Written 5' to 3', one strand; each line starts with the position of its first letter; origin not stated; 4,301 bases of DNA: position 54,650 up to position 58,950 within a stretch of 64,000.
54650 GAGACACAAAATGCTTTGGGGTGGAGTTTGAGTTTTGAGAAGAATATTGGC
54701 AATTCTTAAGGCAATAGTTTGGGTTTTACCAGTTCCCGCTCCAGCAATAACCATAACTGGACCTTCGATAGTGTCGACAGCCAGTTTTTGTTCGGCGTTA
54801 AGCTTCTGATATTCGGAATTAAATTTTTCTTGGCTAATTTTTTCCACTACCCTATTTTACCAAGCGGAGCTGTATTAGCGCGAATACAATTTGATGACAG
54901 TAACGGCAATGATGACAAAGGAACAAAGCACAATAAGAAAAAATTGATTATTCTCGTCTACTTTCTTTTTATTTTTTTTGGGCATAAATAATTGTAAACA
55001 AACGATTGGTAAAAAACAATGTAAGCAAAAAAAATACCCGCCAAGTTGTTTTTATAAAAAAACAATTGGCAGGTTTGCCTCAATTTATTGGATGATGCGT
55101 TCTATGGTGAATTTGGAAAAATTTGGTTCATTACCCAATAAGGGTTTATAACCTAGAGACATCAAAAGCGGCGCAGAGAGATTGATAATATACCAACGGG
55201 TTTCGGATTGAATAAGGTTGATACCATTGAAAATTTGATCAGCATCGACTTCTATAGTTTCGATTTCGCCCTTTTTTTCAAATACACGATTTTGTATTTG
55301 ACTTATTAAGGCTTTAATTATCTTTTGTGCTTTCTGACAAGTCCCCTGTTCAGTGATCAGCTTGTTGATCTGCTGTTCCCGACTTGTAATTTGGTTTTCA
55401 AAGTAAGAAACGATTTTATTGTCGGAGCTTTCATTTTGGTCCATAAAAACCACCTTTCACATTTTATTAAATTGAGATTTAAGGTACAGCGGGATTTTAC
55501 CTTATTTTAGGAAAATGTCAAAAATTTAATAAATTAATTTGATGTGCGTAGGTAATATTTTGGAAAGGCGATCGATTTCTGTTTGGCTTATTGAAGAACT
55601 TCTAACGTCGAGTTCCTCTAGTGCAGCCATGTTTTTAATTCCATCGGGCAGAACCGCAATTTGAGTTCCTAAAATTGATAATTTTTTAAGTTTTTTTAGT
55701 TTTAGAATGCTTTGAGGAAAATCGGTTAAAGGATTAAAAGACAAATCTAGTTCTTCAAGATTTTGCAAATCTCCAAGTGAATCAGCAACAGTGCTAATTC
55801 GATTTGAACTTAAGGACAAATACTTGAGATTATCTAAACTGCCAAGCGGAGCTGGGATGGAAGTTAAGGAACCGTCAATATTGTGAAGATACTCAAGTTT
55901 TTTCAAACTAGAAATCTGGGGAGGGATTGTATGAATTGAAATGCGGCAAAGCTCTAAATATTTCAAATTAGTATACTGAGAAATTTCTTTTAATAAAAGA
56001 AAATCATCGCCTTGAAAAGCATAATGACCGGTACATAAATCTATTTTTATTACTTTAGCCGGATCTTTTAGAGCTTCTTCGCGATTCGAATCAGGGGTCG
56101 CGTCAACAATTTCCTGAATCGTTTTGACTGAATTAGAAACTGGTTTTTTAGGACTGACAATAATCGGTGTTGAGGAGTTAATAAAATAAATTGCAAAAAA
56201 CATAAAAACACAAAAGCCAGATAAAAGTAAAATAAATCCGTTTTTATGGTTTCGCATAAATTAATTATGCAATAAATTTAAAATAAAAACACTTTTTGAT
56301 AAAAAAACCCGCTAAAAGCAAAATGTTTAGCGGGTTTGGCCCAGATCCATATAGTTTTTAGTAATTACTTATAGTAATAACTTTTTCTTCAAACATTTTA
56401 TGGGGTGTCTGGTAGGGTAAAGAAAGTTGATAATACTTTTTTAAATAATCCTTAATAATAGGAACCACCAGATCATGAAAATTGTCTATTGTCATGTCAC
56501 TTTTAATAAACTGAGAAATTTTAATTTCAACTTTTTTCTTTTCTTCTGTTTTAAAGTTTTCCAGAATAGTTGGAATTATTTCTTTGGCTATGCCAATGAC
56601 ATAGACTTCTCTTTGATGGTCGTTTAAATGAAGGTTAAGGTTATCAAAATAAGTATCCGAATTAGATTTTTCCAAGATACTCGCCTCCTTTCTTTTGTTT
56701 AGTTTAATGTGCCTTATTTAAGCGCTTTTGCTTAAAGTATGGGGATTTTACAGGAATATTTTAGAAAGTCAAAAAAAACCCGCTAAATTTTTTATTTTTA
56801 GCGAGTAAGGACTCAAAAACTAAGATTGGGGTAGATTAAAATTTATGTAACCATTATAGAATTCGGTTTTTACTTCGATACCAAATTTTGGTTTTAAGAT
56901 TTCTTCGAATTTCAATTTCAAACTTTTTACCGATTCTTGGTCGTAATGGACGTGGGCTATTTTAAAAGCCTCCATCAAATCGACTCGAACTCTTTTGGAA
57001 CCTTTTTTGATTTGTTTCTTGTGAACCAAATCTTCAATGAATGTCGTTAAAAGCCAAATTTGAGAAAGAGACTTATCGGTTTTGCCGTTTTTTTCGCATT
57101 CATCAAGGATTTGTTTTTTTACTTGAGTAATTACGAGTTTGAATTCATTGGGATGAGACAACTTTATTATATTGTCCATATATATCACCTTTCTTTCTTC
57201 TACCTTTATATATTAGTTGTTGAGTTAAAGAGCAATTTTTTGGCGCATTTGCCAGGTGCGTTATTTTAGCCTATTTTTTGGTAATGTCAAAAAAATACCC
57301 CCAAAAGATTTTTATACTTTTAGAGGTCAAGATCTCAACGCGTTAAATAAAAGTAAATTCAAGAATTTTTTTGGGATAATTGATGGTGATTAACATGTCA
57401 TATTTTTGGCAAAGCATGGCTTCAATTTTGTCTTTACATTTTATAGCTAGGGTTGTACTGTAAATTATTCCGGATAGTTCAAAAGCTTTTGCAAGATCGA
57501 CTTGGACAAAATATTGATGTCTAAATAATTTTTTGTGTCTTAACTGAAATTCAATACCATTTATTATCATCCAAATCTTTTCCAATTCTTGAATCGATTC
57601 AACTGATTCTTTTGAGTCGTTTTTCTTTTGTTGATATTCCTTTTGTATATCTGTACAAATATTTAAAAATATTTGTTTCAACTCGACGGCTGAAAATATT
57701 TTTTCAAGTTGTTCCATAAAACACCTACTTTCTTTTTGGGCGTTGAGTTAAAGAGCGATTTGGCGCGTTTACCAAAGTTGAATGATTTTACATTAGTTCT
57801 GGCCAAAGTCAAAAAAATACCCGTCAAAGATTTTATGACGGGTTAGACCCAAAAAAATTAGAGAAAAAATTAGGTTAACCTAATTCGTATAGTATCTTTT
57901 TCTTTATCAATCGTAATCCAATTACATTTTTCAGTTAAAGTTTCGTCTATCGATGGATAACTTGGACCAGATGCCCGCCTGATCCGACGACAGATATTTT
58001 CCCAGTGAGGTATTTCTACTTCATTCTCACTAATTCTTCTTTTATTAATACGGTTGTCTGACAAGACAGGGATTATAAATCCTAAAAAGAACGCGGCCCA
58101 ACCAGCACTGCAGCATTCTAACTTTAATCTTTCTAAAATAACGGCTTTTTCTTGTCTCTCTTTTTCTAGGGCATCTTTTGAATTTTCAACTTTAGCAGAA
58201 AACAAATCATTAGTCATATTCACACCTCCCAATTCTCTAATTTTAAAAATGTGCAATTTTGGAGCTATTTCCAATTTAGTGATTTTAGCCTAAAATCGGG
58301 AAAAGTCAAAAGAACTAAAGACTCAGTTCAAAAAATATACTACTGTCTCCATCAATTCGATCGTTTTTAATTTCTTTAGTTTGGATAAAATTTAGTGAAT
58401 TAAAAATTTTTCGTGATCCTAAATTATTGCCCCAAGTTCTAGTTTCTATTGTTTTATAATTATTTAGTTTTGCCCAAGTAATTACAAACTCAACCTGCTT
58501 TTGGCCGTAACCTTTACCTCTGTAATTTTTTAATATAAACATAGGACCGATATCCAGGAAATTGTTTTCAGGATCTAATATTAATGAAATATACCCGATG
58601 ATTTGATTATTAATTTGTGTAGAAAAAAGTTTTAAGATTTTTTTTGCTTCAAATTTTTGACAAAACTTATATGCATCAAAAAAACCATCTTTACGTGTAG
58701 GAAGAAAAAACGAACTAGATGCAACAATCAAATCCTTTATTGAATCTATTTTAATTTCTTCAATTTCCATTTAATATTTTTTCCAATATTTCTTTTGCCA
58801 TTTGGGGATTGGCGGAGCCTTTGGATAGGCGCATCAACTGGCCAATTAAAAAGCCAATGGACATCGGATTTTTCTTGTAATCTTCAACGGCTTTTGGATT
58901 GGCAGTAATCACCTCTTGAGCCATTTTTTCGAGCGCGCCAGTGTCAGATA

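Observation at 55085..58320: Array of five small, independently transcribed hypothetical genes with reiterated promoter, UTR and terminator modules and clear paralogy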

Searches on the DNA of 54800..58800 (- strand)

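Call 29: search_rna_families(source=window, start=54800, end=58800, threshold=evalue, max_evalue=5)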
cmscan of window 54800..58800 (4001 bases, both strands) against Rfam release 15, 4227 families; matches with E-value up to 5: 4.
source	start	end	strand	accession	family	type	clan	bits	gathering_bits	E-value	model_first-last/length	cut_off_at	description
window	56773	56855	-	RF02434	SpF39_sRNA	Gene; sRNA;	-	27.3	60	1.8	1-109/109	no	Streptococcus sRNA SpF39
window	56299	56397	-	RF00513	Trp_leader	Cis-reg; leader;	-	20.6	41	0.82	1-100/100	no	Tryptophan operon leader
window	57084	57182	-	RF00114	S15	Cis-reg; leader;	CL00121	18.7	39.5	0.41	1-117/117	no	Ribosomal S15 leader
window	57590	57631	+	RF00489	ctRNA_p42d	Gene; antisense;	-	18.1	50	2.9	1-46/46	no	ctRNA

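Call 108: build_rna_model(alignment_id=A12, structure=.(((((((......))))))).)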
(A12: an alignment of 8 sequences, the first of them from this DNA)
Model R1 built from alignment A12 (8 sequences, 22 columns); structure: as given.
model positions 22; base pairs 7; branch points 0; effective number of sequences 8; information 0.763 bits per position. Calibrated on 0.2 Mb of random sequence (short: E-values are rough).
structure used (alignment columns):
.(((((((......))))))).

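Call 109: search_with_rna_model(model_id=R1, source=window, filters=off, max_evalue=10)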
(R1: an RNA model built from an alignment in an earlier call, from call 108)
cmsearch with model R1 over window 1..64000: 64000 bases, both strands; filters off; matches with E-value up to 10: 41.
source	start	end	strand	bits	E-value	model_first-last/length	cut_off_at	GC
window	56716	56737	-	26.1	3.9e-05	1-22/22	no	0.32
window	58256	58277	-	22.5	0.00063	1-22/22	no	0.27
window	57237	57258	-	21.3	0.0016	1-22/22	no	0.5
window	57757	57778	-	19.9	0.0046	1-22/22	no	0.45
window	54220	54241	+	17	0.042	1-22/22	no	0.45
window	35110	35131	-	15.6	0.13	1-22/22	no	0.55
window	1343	1364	+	15.3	0.16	1-22/22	no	0.32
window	53124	53145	+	14.6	0.27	1-22/22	no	0.32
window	48233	48253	-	14.1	0.4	1-22/22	no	0.29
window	44358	44379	+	13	0.9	1-22/22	no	0.41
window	21234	21255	+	12.9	0.99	1-22/22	no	0.27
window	43317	43337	-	12.7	1.2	1-22/22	no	0.29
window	23777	23798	-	12.1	1.9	1-22/22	no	0.14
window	32314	32343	+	11.9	2.1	1-22/22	no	0.33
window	10303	10324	-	11.6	2.7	1-22/22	no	0.09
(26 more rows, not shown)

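Call 110: search_with_rna_model(model_id=R1, sources=[L081, L082, L140, L002, L001, L003], filters=off, max_evalue=5)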
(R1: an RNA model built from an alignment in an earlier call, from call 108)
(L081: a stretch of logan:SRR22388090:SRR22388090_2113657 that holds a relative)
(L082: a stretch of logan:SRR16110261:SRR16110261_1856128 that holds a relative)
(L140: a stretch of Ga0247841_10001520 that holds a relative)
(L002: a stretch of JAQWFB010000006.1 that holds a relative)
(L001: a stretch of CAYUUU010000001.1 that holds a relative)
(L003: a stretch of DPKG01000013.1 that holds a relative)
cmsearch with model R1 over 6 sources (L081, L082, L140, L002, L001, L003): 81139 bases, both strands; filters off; matches with E-value up to 5: 27.
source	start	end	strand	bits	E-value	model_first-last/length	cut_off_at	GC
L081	2529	2550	+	23.9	0.00029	1-22/22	no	0.36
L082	1594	1615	+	22.4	0.00086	1-22/22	no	0.36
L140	4903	4924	+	21.7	0.0015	1-22/22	no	0.55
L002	11480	11501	+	18.1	0.024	1-22/22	no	0.36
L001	14027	14048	+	18.1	0.024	1-22/22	no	0.18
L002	14436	14460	+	15.1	0.23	1-22/22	no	0.4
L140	11754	11775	+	14.1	0.5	1-22/22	no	0.18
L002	20682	20703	+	14.1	0.5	1-22/22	no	0.18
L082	2676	2697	+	14.1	0.5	1-22/22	no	0.14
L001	5744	5764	-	13.7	0.7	1-22/22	no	0.33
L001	752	773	-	13.6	0.77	1-22/22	no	0.18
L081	1992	2012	+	13.4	0.87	1-22/22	no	0.38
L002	14832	14865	-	13.3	0.93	1-22/22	no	0.32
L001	5443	5477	-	13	1.2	1-22/22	no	0.31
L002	14483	14504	+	12.7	1.5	1-22/22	no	0.27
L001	11111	11142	-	12.3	2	1-22/22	no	0.31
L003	10184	10205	+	12.2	2.2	1-22/22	no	0.32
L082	726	747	+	12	2.5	1-22/22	no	0.23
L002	7054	7074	-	11.7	3.3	1-22/22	no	0.33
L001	6762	6783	+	11.5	3.6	1-22/22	no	0.27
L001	13980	14004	+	11.5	3.7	1-22/22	no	0.32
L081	5065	5086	+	11.4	3.9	1-22/22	no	0.18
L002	15270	15289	-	11.4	4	1-22/22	no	0.2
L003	15531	15550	+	11.3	4.2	1-22/22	no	0.2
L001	1334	1355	+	11.3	4.5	1-22/22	no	0.32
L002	6843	6864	+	11.1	4.9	1-22/22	no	0.23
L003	16016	16040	+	11.1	5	1-22/22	no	0.44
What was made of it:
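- A hairpin-only covariance model does not recover the non-training copies significantly (L081_2070: E 0.87; call 110).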

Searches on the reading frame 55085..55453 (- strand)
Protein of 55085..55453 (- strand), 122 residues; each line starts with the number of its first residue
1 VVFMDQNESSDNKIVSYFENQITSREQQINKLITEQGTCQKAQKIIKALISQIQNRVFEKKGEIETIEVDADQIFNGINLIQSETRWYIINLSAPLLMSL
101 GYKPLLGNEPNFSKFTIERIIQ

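Call 9: search_protein_families(library=pfam, proteins=[window:55085-55453:-], max_evalue=1)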
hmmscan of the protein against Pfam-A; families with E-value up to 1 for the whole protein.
window:55085-55453:- (122 aa): 1 family
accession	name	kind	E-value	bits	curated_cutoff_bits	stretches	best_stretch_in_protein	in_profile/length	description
PF22144.1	Fungal_virus_P2_C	-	0.29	10.4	26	1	12-70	190-248/456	Fungal virus Capsid protein, C-terminal domain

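Call 10: search_protein_families(library=padloc, proteins=[window:55085-55453:-], max_evalue=1)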
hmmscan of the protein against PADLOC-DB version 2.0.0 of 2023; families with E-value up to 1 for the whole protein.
window:55085-55453:- (122 aa): 4 families
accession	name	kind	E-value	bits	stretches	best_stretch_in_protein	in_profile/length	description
PDLC00064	GajA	-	0.0046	14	1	20-89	30-99/464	AAA ATPase domain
PDLC00259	LmuB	-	0.011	12.6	1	8-72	214-278/588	AAA ATPase domain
PDLC00262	LmuB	-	0.013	12.4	1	7-79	213-285/588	AAA ATPase domain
PDLC01142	Unk_03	-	0.032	12.5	1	10-88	82-161/186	"Alpha helical protein with coiled-coil region and maybe secreted or membrane (1 TM domain at N-terminus, but a weak TMH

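Call 11: search_protein_families(library=phrogs, proteins=[window:55085-55453:-], max_evalue=1)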
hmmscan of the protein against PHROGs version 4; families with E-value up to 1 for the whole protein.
window:55085-55453:- (122 aa): 2 families
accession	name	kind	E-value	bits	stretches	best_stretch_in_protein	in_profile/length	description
phrog_36631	-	unknown function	0.17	13.5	1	18-48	3-32/77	-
phrog_6546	-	unknown function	0.22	12.7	1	4-65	20-82/128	-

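Call 77: predict_structure(protein=window:55085-55444:-)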
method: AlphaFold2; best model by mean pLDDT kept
length: 119 residues; sequences in the alignment: 1
mean_pLDDT: 42.5   pTM: 0.29
mean pLDDT of the five models: 42.5, 39.6, 39.1, 37.9, 37.9
residues with pLDDT >= 90: 0; 70-90: 0; 50-70: 11; < 50: 108
segments of 3 or more residues with pLDDT < 50: 1-20, 25-31, 33-40, 50-119
pLDDT, mean of each block of 10 residues (from residue 1): 39 44 49 46 52 41 41 39 44 42 37 35
secondary structure, 60 per line:
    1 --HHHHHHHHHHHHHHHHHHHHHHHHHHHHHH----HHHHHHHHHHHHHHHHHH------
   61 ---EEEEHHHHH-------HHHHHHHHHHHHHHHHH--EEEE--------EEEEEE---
elements in order: H3-32 H37-54 E64-67 H68-72 H80-96 E99-102 E111-116
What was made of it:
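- Tried and rejected: It repeats the H-H-E-H-H-E-E order, but the model is unusable (call 77).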

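Call 97: find_homologous_proteins(query=window:55085-55444:-, max_evalue=0.1)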
Query window:55085-55444:- (119 aa): 1 proteins with E <= 0.1 among 10 candidates.
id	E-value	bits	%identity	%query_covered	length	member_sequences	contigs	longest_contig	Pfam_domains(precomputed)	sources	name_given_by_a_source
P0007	1.4e-69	248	100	100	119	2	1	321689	-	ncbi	-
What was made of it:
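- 55085..55444 (-): g55085, 119 aa from ATG 55444. Orphan. Its leader lacks the hairpin and box. Only itself in 5.8 billion proteins (call 97).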

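Call 117: search_protein_families(library=ncbifam, proteins=[window:55085-55444:-], max_evalue=0.1)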
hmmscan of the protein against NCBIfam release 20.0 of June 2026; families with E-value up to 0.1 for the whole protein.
window:55085-55444:- (119 aa): 6 families
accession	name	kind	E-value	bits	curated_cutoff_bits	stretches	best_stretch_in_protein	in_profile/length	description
NF050104.1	TA_MazE_antitoxin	equivalog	0.0036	17.6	65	1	8-57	7-57/69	type II toxin-antitoxin system MazE family antitoxin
TIGR00153.1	TIGR00153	hypoth_equivalog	0.011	15.5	104.3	1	21-77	14-68/217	TIGR00153 family protein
NF007750.0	PRK10430.1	equivalog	0.049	13.1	262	1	21-91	133-204/239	two-component system response regulator DcuR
NF033930.1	pneumo_PspA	exception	0.079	11.7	850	1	6-75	290-353/659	pneumococcal surface protein A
NF008013.0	PRK10743.1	equivalog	0.094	12.8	212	0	15-81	56-122/137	small heat shock chaperone IbpA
NF043000.1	carsnrspmd_synth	equivalog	0.099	11.9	800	0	34-93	34-91/405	carboxynorspermidine synthase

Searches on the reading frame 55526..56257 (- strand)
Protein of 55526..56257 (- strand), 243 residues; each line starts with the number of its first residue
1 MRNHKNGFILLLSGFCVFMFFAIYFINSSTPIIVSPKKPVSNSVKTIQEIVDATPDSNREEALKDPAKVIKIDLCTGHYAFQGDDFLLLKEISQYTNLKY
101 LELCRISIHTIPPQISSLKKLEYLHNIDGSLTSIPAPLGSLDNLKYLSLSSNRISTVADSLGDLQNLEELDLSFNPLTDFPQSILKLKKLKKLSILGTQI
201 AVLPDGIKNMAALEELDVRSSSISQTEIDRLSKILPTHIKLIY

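Call 9: search_protein_families(library=pfam, proteins=[window:55526-56257:-], max_evalue=1)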
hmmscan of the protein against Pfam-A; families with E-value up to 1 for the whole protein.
window:55526-56257:- (243 aa): 11 families
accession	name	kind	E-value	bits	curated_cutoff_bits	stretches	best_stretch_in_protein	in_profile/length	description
PF23598.1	LRR_14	-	4.2e-22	78.8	40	2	138-228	43-132/353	Leucine-rich repeat region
PF12799.13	LRR_4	-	7.1e-20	71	27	5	143-181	2-40/44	Leucine Rich repeats (2 copies)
PF13855.12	LRR_8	-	1.3e-14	54.1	27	3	139-177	22-61/61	Leucine rich repeat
PF00560.39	LRR_1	-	1.4e-09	36.7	20.6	2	166-185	1-21/23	Leucine Rich Repeat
PF25019.1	LRR_R13L1-DRL21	-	5.2e-06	26.8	27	2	89-150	62-125/127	R13L1/DRL21 LRRs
PF24758.1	LRR_At5g56370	-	6.9e-05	23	27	1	164-231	10-81/227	FBD-associated F-box protein At5g56370, LRR repeats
PF23211.1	LRR_LRWD1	-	0.00026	21.2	28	1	94-191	19-115/190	Leucine-rich repeat and WD repeat-containing protein 1, LRR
PF13516.12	LRR_6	-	0.00028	21.1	23.4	1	165-179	3-17/24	Leucine Rich repeat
PF14580.12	LRR_9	-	0.00043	20.3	30.5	1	140-201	62-126/175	Leucine-rich repeat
PF24048.1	LRR_NXF1-5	-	0.0086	16.1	30.5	1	88-180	28-120/142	NXF1/2/3/5 leucine-rich repeat domain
PF23286.1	LRR_13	-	0.07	13.3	30.1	1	165-222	3-61/210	Disease resistance protein RPS4B-like, leucine-rich repeats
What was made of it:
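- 55526..56257 (-): Membrane-anchored leucine-rich-repeat (LRR) protein, 243 aa, embedded in the array. By eye, its upstream region resembles that of the Germane-domain gene at the same position in L081 and L082. No terminator follows it. Pfam LRR_14, E 4e-22 (call 9).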

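Call 10: search_protein_families(library=padloc, proteins=[window:55526-56257:-], max_evalue=1)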
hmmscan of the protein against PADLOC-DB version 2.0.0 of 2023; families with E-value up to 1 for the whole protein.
window:55526-56257:- (243 aa): 0 families

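Call 11: search_protein_families(library=phrogs, proteins=[window:55526-56257:-], max_evalue=1)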
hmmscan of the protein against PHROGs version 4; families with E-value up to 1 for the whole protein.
window:55526-56257:- (243 aa): 4 families
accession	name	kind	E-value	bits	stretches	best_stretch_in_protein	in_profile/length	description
phrog_6688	-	unknown function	1e-31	111.3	2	90-237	528-675/681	-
phrog_21719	-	unknown function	0.00016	21.2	1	97-227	108-227/554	-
phrog_29571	-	unknown function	0.12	13.1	1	75-136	6-63/193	-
phrog_22284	-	tail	0.22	10.3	1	138-207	259-325/1236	tail fiber protein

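Call 117: search_protein_families(library=ncbifam, proteins=[window:55526-56257:-], max_evalue=0.1)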
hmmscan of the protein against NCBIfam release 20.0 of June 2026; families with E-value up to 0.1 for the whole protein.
window:55526-56257:- (243 aa): 10 families
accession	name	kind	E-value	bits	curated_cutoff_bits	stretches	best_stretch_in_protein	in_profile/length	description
NF041381.1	XopAC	subfamily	1.1e-18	67.3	450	1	93-219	63-191/451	XopAC/AvrAC family type III secretion system effector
NF047464.1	FibnectbindLIC11051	equivalog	4.9e-16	58.3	1000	1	98-230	536-669/685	LIC_11051 family fibronectin-binding protein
NF041351.1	XopL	equivalog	2.2e-15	56.4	500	2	92-172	172-254/497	type III secretion system leucine-rich repeat domain-containing effector XopL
NF041400.1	XopAE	equivalog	5.8e-15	55.2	600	1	93-221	40-195/478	type III secretion system effector XopAE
NF033190.2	inl_like_NEAT_1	exception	2.5e-07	29.4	1275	1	84-214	223-397/754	NEAT domain-containing leucine-rich repeat protein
NF033189.1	internalin_A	exception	9.6e-07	27.5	1600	1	115-227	112-222/799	class 1 internalin InlA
NF011897.0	PRK15370.1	equivalog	1.3e-05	23.3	1113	1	96-224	183-296/755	SPI-1 type III secretion system effector E3 ubiquitin transferase SlrP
NF033188.1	internalin_H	exception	0.0002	20.2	1050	1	92-158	182-246/548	InlH/InlC2 family class 1 internalin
NF011917.0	PRK15387.1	equivalog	0.039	11.9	1243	1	127-222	230-456/788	type III secretion system effector E3 ubiquitin transferase SspH2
NF008895.0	PRK11924.3-2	equivalog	0.056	13.4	259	1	34-76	48-88/140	RNA polymerase sigma factor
